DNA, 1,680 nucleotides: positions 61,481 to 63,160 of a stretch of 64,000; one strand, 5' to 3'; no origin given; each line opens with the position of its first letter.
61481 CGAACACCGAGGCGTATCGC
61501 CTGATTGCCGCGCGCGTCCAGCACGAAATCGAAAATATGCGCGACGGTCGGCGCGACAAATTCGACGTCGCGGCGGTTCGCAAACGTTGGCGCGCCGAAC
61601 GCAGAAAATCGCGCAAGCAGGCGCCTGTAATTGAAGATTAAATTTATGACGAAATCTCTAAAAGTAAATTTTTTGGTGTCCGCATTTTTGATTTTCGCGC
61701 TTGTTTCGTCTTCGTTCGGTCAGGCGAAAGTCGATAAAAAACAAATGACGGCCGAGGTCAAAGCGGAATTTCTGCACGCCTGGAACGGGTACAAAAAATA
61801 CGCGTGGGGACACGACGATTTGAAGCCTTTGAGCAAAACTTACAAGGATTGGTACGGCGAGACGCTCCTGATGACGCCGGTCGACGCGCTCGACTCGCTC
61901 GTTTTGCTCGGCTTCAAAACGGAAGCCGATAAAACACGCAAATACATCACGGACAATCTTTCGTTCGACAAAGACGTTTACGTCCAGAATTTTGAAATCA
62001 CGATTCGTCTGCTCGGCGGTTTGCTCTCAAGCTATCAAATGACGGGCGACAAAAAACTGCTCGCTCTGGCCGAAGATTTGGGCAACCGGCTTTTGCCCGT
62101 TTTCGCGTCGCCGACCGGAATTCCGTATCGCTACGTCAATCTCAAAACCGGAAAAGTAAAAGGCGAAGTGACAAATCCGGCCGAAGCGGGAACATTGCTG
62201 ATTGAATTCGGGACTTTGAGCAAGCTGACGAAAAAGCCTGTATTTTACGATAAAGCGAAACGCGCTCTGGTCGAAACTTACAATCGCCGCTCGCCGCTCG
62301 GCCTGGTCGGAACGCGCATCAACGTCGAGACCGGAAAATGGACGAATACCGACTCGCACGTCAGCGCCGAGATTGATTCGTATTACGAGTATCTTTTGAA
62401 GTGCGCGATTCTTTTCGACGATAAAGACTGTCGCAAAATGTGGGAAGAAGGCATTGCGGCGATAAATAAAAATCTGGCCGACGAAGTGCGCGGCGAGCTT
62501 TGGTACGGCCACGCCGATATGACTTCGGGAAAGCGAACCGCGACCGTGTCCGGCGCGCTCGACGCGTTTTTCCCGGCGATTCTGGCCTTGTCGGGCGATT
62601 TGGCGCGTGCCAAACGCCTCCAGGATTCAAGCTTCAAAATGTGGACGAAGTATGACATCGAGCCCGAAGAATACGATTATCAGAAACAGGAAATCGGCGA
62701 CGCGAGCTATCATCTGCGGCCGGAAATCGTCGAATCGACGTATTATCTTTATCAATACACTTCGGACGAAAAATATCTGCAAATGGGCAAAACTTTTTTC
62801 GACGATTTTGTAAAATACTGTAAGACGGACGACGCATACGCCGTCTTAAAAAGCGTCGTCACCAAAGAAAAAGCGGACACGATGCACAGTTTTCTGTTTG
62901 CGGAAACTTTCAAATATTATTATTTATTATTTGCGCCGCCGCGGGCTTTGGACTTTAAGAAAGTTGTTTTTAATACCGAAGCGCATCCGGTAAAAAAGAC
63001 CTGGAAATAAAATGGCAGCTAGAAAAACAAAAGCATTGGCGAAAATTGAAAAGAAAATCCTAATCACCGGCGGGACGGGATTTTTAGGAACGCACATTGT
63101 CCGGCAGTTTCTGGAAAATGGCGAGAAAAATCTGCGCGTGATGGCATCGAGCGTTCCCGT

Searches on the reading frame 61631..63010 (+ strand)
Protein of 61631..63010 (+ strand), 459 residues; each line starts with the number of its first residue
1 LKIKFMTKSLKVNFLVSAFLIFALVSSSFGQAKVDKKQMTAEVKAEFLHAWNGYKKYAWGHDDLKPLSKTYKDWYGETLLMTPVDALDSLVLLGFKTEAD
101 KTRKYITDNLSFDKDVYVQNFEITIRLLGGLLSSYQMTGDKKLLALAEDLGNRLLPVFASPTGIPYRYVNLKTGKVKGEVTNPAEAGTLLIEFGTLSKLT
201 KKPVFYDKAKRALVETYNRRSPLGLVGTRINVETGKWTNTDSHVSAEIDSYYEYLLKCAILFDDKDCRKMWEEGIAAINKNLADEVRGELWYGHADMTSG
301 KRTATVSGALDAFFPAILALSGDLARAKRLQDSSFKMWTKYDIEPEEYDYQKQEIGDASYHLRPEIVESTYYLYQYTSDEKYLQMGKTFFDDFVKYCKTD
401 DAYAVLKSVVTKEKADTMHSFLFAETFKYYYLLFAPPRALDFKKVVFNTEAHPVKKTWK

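Call 38: search_protein_families(library=pfam, proteins=[window:61631-63010:+], max_evalue=0.00001)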
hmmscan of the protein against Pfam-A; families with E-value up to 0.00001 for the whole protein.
window:61631-63010:+ (459 aa): 1 family
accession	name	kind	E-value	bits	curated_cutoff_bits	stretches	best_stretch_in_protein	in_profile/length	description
PF01532.26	Glyco_hydro_47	-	7.6e-120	401.4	22.9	1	47-455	2-454/455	Glycosyl hydrolase family 47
